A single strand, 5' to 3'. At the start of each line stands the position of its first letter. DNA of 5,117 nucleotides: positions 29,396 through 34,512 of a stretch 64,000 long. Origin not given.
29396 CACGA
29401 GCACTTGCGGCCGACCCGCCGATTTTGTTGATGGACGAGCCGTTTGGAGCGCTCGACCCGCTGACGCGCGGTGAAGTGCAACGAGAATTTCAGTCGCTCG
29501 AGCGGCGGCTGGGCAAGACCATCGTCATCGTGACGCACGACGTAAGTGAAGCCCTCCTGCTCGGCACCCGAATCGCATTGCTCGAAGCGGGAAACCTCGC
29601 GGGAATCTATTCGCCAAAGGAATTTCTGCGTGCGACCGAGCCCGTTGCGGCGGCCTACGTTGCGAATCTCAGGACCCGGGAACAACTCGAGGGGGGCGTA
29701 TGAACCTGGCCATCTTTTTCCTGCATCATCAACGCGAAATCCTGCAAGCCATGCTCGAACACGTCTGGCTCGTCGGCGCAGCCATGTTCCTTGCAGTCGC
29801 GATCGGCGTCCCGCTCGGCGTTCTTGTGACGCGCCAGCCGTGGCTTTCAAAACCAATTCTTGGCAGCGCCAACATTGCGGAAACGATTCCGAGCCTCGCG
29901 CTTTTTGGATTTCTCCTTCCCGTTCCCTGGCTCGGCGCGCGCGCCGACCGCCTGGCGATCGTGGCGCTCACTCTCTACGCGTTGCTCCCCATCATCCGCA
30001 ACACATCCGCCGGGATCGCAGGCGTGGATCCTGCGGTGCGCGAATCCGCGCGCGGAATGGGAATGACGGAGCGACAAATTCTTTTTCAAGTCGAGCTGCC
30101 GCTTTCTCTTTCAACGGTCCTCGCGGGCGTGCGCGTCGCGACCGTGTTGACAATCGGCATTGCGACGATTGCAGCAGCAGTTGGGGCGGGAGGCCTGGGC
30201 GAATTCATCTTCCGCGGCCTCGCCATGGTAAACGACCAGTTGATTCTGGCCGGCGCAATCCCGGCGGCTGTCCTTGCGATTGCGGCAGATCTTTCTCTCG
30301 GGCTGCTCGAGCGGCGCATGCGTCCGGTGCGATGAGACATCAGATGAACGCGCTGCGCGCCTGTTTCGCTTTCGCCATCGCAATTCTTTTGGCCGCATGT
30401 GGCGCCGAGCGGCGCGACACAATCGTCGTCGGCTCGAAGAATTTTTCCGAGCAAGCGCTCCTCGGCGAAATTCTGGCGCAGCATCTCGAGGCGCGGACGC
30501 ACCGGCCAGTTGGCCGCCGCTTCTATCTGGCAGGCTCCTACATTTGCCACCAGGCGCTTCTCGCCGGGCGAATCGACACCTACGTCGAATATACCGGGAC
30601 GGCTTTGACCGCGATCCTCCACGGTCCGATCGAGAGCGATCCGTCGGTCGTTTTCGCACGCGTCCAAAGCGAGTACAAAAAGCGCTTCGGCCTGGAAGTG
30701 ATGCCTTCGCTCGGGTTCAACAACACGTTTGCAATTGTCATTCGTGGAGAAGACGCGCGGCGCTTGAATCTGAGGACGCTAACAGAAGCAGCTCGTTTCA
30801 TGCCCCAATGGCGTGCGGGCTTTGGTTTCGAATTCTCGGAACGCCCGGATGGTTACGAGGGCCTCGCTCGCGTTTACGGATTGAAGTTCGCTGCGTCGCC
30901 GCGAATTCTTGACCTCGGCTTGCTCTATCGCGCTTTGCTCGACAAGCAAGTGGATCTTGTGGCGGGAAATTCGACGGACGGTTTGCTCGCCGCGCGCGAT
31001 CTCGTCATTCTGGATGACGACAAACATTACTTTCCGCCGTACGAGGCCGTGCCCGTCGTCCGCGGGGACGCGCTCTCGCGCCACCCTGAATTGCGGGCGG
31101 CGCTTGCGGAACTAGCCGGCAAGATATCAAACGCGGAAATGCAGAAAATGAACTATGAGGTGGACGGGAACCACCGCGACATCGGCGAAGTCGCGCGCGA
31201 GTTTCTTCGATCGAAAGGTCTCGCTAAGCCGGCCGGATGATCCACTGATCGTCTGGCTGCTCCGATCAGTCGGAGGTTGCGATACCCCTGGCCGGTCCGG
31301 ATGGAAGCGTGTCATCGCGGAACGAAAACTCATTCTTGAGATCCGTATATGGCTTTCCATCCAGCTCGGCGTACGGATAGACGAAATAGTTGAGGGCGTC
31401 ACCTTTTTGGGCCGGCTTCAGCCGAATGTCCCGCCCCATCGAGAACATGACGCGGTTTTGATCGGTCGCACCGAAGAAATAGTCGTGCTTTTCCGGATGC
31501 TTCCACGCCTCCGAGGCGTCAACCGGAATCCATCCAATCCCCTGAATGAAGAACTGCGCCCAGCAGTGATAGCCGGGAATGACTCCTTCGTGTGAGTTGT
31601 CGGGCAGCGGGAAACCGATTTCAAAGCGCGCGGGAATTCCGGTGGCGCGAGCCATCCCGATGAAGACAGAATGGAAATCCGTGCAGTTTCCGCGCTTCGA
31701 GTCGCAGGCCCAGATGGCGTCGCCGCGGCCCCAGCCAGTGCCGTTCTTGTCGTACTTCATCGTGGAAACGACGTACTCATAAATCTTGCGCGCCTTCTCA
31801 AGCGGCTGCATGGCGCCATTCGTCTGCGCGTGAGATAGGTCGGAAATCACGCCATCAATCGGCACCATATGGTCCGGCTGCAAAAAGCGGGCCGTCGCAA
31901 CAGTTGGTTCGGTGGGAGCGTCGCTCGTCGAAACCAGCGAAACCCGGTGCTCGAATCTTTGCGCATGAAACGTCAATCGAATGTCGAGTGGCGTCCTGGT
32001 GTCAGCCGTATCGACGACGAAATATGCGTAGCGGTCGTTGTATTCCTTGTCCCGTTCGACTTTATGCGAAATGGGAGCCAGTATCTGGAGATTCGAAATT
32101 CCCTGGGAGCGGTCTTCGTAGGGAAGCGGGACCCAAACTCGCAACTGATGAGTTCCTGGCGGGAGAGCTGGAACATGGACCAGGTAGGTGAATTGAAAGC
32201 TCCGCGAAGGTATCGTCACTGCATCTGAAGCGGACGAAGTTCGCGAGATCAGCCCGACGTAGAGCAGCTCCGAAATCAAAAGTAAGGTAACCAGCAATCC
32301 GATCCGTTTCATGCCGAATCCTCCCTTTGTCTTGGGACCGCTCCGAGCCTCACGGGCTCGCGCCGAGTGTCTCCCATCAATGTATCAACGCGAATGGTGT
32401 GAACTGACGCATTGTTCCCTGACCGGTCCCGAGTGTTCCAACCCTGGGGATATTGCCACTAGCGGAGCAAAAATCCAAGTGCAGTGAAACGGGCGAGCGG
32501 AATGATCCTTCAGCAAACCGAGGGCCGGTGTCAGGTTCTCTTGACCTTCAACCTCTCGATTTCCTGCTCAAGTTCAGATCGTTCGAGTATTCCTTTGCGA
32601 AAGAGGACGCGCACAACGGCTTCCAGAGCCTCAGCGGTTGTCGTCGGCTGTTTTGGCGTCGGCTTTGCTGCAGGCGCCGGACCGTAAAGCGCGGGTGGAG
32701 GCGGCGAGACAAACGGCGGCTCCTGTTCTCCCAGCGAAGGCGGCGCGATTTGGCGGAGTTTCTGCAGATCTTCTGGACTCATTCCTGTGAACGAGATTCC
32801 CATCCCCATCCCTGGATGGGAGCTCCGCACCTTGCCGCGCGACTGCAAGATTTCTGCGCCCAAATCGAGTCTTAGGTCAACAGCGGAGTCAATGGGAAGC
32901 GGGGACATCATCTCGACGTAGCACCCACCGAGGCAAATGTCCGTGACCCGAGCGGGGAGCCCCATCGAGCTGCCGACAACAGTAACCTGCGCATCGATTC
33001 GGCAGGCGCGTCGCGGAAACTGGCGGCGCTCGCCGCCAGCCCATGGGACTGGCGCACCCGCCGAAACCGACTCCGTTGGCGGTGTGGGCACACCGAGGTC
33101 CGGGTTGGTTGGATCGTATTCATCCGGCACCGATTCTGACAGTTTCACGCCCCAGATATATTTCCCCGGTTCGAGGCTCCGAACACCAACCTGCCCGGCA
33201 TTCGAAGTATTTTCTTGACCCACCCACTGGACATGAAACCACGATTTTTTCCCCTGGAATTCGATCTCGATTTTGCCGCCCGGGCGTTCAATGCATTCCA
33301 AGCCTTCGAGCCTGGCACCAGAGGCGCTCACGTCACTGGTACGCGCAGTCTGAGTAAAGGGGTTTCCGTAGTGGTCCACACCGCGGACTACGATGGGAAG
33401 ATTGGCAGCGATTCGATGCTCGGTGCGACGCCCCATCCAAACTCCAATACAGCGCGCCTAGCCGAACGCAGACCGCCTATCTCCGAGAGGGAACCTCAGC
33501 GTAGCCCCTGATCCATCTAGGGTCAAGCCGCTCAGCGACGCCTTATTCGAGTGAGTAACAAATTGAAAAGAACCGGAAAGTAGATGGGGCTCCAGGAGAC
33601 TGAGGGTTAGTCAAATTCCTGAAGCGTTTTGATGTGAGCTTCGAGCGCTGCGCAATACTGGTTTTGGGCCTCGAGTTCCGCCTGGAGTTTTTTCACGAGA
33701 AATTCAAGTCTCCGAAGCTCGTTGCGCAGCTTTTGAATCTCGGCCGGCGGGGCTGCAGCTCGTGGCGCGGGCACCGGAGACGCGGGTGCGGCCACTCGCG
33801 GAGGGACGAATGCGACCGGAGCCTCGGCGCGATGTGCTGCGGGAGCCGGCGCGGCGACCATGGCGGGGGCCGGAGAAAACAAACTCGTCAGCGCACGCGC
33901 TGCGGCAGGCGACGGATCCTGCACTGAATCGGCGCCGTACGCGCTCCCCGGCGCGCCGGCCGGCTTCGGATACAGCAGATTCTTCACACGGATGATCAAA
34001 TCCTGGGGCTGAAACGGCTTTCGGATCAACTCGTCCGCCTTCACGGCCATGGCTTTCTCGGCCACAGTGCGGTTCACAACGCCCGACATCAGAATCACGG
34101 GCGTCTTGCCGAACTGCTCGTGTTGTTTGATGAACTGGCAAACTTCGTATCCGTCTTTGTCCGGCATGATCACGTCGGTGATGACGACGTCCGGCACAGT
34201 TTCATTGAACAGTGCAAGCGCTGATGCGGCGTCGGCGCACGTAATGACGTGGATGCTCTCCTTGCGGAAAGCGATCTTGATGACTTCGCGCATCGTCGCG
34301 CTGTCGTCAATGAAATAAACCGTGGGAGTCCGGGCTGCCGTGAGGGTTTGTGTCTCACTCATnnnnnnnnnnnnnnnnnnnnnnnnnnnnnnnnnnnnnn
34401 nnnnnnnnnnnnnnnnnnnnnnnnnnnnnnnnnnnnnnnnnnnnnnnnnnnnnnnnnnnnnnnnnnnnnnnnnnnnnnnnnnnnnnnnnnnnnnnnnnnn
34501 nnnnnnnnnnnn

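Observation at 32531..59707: A 27-kb signalling supercluster: two chemosensory pathways, one sigma-54 activator locus and flanking PilZ proteins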

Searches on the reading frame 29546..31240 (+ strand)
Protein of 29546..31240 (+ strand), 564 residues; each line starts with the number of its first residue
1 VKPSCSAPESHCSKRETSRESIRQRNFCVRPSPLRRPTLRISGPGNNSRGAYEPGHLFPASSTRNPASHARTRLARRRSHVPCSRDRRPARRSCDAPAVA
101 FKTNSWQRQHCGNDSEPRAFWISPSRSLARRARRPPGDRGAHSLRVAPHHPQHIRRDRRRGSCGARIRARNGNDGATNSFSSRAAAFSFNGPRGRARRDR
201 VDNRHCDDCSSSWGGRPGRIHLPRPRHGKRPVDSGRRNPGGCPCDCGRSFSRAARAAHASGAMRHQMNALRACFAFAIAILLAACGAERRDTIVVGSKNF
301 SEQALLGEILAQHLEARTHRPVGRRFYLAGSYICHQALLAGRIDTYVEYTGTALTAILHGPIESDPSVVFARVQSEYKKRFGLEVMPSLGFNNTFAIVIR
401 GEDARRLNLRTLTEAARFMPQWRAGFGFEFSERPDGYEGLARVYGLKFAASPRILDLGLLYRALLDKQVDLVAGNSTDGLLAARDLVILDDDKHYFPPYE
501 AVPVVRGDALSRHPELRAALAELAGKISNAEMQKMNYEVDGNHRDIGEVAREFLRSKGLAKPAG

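Call 6: search_protein_families(library=pfam, proteins=[window:29546-31240:+], max_evalue=0.01)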
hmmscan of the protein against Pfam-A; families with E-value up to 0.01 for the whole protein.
window:29546-31240:+ (564 aa): 1 family
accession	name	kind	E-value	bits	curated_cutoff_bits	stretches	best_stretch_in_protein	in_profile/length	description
PF04069.17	OpuAC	-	7.3e-57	193.3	21.2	1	291-555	1-256/257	Substrate binding domain of ABC-type glycine betaine transport system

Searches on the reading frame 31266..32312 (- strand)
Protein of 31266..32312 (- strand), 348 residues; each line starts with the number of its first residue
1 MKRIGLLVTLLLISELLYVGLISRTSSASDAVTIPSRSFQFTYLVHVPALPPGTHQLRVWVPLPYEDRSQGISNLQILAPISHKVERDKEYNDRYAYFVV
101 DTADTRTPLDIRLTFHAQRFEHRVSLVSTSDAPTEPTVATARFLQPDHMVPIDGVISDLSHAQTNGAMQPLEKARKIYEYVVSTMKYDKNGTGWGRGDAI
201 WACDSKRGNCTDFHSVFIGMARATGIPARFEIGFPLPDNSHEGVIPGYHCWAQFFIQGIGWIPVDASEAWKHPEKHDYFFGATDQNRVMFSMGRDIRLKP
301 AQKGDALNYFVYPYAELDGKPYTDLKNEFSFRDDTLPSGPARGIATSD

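Call 6: search_protein_families(library=pfam, proteins=[window:31266-32312:-], max_evalue=0.01)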
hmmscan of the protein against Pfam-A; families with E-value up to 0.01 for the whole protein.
window:31266-32312:- (348 aa): 1 family
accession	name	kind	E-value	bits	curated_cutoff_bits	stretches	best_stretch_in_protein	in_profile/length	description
PF01841.26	Transglut_core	-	9.1e-30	103.6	23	1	159-266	3-108/108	Transglutaminase-like superfamily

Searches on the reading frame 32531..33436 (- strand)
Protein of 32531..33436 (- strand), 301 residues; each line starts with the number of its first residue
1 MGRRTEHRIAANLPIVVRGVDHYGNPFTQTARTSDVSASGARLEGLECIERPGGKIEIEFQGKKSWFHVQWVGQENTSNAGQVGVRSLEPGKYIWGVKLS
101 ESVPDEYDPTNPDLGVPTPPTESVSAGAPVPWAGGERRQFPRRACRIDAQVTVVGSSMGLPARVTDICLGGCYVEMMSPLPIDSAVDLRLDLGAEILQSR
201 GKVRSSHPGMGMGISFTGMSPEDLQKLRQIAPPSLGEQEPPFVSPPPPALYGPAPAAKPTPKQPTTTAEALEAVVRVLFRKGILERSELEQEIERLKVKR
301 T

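Call 4: search_protein_families(library=pfam, proteins=[window:32531-33436:-], max_evalue=0.01)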
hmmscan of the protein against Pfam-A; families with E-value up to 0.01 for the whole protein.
window:32531-33436:- (301 aa): 1 family
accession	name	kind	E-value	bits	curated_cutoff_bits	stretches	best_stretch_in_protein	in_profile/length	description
PF07238.19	PilZ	-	9e-16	58.5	22.5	2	136-230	1-99/102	PilZ domain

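Call 55: find_related_loci(query=window:32531-33436:-, collection=metagenome_contigs, flank=10000)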
Query window:32531-33436:- (301 aa) in metagenome_contigs; peptide patterns used: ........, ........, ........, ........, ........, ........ (x = any residue, [..] = any of these).
315 stretches matched a pattern; 81 encode a relative of the query (tblastn E <= 1e-3); the best 80 are kept; 80 distinct loci.
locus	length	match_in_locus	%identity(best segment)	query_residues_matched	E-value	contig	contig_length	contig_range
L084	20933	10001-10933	57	1-301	2e-98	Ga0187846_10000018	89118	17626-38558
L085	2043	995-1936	47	1-301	5e-88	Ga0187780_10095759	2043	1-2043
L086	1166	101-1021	45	1-300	8e-78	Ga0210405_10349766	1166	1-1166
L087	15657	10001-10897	38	1-295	1e-56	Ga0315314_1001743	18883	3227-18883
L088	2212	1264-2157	40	1-295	5e-56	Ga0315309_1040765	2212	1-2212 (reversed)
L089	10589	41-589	49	132-301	2e-48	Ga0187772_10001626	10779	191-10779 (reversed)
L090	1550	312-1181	35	1-294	6e-47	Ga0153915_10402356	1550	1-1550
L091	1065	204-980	35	12-284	8e-46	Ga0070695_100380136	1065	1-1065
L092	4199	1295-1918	38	1-229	2e-42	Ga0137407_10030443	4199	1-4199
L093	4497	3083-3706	37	1-229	3e-42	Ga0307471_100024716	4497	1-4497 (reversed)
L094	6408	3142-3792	37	1-216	3e-41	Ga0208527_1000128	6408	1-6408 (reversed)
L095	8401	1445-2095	37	1-216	3e-41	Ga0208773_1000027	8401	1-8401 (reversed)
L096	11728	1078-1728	37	1-216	4e-41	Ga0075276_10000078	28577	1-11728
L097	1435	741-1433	34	1-225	5e-42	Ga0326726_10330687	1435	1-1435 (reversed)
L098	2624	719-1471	33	1-279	1e-39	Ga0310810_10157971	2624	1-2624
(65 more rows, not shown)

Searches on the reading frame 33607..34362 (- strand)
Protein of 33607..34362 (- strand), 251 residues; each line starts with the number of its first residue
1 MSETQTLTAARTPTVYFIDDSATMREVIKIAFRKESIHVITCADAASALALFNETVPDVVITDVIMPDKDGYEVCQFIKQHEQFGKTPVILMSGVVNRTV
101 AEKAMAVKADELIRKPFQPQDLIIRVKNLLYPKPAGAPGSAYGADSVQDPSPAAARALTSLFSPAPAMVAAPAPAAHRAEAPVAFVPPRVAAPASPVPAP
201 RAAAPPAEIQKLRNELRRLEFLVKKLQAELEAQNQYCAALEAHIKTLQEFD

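Call 4: search_protein_families(library=pfam, proteins=[window:33607-34362:-], max_evalue=0.01)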
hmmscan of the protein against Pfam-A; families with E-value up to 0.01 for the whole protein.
window:33607-34362:- (251 aa): 1 family
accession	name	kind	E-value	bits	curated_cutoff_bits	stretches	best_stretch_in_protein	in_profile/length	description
PF00072.30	Response_reg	-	8.8e-24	84.2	30.2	1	16-126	2-110/111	Response regulator receiver domain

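Call 63: search_protein_families(library=ncbifam, proteins=[window:33607-34362:-], max_evalue=0.00001)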
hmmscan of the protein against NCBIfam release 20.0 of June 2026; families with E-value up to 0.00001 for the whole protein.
window:33607-34362:- (251 aa): 75 families (the best 25 are shown)
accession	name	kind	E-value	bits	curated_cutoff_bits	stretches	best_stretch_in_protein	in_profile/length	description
NF045944.1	ResRegRpaBCyano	equivalog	7.7e-21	74.5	330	1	18-130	3-112/229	response regulator transcription factor RpaB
NF040689.1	MtrAB_MtrA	equivalog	1.8e-20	73.3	300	1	16-131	2-114/219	MtrAB system response regulator MtrA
TIGR02154.1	PhoB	equivalog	3.1e-20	72.5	296.2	1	13-130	3-120/226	phosphate regulon transcriptional regulator PhoB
NF007135.0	PRK09581.1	equivalog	3.3e-19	69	474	1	14-130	4-120/457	PleD family two-component system response regulator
NF006900.1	PRK09390.1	equivalog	3.3e-17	62.7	255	1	12-132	4-122/203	response regulator FixJ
NF033117.2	vanR_ACDEGLN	exception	8.5e-17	61.5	350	1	17-130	3-113/226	VanR-ABDEGLN family response regulator transcription factor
NF008296.0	PRK11083.1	equivalog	1.2e-16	60.9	273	1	12-130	3-118/228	two-component system response regulator CreB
NF033120.0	vanR_FM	exception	1.6e-16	60.6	460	1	14-128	5-116/231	vancomycin resistance response regulator transcription factor, VanR-F/VanR-M family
TIGR01818.1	ntrC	equivalog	2.5e-16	59.5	558.6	1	15-128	1-112/463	nitrogen regulation protein NR(I)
NF040534.1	resp_reg_YycF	equivalog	2.6e-16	59.6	340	1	15-130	3-115/231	response regulator YycF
NF041733.1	resp_reg_CseB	equivalog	4.4e-16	59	350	1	14-131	2-116/228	two-component system response regulator CseB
NF008469.0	PRK11361.1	equivalog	4e-15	55.5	714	1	14-127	6-117/461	acetoacetate metabolism transcriptional regulator AtoC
NF007005.1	PRK09468.1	equivalog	4.1e-15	55.8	331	1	14-141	5-130/237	osmolarity response regulator transcription factor OmpR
NF041367.1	CheY_Halo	equivalog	4.2e-15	56.1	200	1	16-128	2-112/114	chemotaxis protein CheY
NF045717.1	DVU0259_DivK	exception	9.2e-15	54.8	160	1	15-130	5-116/117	DVU0259 family response regulator domain-containing protein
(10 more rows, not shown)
